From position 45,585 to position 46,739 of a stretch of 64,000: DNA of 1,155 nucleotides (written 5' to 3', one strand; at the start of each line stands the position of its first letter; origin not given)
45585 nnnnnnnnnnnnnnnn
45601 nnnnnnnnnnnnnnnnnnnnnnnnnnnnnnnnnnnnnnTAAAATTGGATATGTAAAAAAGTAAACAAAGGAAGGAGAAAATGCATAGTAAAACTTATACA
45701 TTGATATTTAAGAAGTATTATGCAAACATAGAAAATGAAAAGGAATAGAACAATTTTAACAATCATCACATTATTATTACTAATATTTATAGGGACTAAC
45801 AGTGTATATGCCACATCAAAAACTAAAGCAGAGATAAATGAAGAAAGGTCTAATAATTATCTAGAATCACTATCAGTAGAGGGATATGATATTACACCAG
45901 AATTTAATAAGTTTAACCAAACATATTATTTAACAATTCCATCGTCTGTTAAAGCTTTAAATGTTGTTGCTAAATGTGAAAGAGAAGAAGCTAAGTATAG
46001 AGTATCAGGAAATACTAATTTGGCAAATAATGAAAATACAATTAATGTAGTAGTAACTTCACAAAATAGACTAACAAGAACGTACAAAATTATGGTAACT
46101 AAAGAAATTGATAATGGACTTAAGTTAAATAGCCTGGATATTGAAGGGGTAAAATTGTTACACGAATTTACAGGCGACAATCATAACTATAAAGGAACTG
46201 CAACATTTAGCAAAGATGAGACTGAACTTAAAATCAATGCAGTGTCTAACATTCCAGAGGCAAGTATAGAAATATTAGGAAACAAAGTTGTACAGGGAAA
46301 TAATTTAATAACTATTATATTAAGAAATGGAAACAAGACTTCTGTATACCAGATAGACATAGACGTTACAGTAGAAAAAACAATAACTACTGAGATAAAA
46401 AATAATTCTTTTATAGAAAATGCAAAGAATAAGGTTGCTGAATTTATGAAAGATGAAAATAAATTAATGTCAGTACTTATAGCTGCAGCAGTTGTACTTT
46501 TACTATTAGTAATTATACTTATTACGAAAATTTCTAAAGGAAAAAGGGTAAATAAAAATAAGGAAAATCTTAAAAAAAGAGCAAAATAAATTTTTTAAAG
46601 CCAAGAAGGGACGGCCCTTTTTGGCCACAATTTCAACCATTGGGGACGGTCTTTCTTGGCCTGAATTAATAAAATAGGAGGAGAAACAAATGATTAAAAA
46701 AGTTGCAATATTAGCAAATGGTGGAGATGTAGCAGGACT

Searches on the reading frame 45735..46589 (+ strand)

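Call 46: search_protein_families(library=pfam, proteins=[window:45735-46589:+], max_evalue=0.00001)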
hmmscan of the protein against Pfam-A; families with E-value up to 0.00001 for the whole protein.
window:45735-46589:+ (284 aa): 1 family
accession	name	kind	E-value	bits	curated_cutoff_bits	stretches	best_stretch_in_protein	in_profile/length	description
PF12733.13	Cadherin-like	-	7.8e-09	36.3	24.2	0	44-123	2-88/89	Cadherin-like beta sandwich domain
